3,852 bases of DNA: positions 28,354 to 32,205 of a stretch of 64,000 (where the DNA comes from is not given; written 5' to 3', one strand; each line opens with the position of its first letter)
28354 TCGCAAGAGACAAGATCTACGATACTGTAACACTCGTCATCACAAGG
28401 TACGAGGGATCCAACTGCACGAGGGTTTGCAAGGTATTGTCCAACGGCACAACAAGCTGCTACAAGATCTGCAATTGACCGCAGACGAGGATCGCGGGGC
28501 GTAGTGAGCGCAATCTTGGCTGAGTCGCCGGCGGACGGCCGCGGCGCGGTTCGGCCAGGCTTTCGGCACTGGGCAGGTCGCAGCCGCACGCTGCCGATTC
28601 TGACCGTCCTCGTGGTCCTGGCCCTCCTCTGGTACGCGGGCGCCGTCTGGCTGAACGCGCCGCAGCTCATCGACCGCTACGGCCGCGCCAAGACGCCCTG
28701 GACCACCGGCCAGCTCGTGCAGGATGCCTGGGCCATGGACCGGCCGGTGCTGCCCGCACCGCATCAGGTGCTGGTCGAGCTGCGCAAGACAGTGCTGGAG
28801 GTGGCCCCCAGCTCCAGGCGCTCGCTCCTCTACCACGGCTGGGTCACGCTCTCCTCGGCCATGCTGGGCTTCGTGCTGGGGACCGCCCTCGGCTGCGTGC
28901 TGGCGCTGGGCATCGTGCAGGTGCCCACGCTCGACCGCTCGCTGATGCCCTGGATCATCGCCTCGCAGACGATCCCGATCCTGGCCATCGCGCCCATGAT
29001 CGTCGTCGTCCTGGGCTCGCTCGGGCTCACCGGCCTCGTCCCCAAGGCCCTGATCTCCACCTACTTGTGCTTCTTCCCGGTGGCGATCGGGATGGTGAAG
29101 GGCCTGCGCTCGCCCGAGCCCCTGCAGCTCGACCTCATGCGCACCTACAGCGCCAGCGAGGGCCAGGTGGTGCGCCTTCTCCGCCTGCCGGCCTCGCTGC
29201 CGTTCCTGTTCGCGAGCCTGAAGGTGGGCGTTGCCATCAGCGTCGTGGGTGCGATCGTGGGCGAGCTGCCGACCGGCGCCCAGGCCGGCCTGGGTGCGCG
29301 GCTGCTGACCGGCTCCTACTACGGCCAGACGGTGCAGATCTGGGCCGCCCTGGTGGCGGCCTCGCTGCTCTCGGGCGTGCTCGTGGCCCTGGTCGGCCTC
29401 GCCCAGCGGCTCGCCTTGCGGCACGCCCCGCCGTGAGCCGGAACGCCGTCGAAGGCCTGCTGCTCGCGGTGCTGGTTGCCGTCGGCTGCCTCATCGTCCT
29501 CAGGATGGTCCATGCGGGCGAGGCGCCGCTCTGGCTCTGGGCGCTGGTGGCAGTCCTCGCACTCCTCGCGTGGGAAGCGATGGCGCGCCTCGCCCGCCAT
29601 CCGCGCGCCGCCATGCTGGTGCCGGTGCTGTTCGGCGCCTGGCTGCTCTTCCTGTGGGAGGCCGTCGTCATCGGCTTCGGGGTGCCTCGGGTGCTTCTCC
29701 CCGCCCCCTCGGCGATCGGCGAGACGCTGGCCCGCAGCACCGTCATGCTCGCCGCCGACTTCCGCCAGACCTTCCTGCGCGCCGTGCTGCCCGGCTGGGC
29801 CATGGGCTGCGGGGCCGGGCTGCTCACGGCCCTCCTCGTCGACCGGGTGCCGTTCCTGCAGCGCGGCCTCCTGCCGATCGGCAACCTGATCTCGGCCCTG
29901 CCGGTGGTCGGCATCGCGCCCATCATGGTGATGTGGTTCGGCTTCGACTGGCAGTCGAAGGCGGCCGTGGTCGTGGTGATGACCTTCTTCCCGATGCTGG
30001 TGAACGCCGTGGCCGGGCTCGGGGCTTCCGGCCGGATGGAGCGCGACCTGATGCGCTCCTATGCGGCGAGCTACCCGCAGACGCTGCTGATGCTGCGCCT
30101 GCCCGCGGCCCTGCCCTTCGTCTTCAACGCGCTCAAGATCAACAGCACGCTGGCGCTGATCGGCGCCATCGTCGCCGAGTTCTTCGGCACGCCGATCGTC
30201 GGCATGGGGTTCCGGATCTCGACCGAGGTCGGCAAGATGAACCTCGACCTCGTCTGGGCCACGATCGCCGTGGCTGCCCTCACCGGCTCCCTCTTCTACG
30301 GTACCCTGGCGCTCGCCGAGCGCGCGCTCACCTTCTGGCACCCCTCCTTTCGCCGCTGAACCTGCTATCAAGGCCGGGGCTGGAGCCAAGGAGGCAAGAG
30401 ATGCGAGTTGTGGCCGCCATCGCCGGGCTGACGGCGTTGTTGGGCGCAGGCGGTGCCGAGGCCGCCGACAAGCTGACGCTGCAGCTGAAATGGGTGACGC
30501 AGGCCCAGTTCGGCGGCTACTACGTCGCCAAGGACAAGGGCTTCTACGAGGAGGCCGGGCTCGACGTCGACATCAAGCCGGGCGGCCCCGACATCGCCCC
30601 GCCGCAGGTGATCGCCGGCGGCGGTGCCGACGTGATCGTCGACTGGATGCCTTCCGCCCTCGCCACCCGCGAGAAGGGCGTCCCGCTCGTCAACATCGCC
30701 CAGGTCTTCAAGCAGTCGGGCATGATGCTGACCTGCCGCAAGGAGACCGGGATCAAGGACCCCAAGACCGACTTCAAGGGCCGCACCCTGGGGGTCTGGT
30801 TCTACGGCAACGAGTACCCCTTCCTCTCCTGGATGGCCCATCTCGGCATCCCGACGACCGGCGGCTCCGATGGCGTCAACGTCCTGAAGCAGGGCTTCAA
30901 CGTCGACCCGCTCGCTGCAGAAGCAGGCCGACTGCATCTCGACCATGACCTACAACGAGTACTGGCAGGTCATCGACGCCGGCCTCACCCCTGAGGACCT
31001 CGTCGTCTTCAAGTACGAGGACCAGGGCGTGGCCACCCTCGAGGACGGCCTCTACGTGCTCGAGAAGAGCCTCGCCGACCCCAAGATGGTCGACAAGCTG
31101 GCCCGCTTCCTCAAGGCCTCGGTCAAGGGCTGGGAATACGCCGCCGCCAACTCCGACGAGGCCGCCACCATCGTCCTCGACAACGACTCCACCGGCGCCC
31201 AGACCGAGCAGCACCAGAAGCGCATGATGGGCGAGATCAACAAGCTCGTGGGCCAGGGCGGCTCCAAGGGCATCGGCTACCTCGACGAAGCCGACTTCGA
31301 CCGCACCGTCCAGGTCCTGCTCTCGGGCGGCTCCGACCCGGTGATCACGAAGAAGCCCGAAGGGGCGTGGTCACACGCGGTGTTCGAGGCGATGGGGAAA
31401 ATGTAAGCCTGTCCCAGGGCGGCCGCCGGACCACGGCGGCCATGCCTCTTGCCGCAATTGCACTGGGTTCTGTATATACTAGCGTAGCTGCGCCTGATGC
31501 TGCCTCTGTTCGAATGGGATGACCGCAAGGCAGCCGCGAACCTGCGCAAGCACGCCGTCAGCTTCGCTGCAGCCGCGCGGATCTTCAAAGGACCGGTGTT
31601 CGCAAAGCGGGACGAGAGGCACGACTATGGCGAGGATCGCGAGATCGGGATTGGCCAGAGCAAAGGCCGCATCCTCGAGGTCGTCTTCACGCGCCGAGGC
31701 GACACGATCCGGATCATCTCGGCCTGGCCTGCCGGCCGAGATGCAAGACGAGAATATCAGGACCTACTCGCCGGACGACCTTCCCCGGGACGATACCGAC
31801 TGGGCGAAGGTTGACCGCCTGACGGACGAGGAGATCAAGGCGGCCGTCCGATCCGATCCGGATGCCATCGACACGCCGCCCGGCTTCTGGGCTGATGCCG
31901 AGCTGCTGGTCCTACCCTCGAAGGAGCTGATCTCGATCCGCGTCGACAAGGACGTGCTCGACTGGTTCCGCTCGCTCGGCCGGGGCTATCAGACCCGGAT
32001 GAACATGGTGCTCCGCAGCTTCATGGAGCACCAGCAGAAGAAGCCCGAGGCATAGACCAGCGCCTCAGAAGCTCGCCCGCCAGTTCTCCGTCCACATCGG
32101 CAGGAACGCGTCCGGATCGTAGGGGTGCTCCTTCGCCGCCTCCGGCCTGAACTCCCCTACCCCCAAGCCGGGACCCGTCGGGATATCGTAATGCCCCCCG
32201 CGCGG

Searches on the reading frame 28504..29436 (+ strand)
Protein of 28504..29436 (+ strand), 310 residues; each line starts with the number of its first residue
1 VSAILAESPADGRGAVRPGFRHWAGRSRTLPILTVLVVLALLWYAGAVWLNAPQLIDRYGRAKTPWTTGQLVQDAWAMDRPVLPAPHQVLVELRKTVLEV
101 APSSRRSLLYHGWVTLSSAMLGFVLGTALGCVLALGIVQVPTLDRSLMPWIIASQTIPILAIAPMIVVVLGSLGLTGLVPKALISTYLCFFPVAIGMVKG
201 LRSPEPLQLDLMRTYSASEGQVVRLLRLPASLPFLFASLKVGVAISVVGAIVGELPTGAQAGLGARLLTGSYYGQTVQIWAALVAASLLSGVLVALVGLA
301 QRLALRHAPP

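Call 7: search_protein_families(library=pfam, proteins=[window:28504-29436:+], max_evalue=0.01)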
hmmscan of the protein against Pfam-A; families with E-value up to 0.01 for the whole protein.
window:28504-29436:+ (310 aa): 1 family
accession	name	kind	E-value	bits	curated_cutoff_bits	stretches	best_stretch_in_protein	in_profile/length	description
PF00528.27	BPD_transp_1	-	3.6e-22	79.4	26.4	1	126-303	1-177/184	Binding-protein-dependent transport system inner membrane component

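Call 8: search_protein_families(library=ncbifam, proteins=[window:28504-29436:+], max_evalue=0.01)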
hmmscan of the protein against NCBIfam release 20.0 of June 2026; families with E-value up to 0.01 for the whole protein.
window:28504-29436:+ (310 aa): 4 families
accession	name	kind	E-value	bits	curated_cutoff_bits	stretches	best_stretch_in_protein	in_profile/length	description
NF040733.1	ABC_perm_U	equivalog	1e-09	38.3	295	1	83-296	35-237/251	ABC transporter permease subunit SaoP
NF008470.0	PRK11365.1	equivalog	1.6e-07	31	347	1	78-309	34-254/263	aliphatic sulfonate ABC transporter permease SsuC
NF007545.0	PRK10160.1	equivalog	6.9e-07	29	342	1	82-304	51-268/275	taurine ABC transporter permease TauC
TIGR01183.1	ntrB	equivalog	2.5e-05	24.1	209.05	1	108-297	15-199/202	nitrate ABC transporter permease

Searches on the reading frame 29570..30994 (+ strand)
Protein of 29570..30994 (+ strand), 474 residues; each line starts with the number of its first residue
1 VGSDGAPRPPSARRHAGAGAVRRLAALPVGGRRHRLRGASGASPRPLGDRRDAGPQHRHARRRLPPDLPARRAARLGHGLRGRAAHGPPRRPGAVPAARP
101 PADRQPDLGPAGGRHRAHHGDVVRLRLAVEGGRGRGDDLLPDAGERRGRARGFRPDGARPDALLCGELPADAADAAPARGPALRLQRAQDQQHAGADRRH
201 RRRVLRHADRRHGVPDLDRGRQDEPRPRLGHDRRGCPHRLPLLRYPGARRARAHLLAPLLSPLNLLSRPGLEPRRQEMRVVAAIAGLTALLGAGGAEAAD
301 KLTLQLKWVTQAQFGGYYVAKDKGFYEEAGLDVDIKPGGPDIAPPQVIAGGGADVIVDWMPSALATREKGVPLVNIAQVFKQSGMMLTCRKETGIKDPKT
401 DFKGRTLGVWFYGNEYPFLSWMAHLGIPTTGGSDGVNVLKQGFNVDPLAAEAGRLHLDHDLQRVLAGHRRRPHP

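Call 7: search_protein_families(library=pfam, proteins=[window:29570-30994:+], max_evalue=0.01)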
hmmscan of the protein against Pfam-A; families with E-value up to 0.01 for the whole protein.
window:29570-30994:+ (474 aa): 1 family
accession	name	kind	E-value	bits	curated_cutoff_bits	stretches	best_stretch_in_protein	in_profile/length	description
PF09084.16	NMT1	-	3.6e-25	89.6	20.5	1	312-422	2-111/216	NMT1/THI5 like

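Call 8: search_protein_families(library=ncbifam, proteins=[window:29570-30994:+], max_evalue=0.01)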
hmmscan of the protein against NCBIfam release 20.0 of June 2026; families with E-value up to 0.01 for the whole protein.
window:29570-30994:+ (474 aa): 1 family
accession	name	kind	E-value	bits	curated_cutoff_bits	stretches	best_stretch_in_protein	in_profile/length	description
NF040735.1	SBP_SaoX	equivalog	0.00012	21.2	300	1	318-432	19-129/330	ABC transporter substrate-binding subunit SaoX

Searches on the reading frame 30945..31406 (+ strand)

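Call 7: search_protein_families(library=pfam, proteins=[window:30945-31406:+], max_evalue=0.01)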
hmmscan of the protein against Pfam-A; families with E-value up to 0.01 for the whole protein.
window:30945-31406:+ (153 aa): 1 family
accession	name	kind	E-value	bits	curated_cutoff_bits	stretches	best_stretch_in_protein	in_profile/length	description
PF09084.16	NMT1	-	7.8e-06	26.4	20.5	1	5-73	149-216/216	NMT1/THI5 like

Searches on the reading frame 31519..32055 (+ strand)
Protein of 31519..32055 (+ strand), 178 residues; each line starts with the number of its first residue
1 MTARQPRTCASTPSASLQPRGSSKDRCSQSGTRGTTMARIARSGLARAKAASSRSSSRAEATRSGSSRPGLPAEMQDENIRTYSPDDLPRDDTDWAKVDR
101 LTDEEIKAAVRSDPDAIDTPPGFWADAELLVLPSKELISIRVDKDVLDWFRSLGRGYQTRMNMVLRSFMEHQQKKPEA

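Call 7: search_protein_families(library=pfam, proteins=[window:31519-32055:+], max_evalue=0.01)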
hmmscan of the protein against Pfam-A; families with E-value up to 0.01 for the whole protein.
window:31519-32055:+ (178 aa): 1 family
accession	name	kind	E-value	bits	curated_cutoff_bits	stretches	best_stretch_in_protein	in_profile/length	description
PF14384.12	BrnA_antitoxin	-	1.5e-16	61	26.1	1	101-169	5-68/68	BrnA antitoxin of type II toxin-antitoxin system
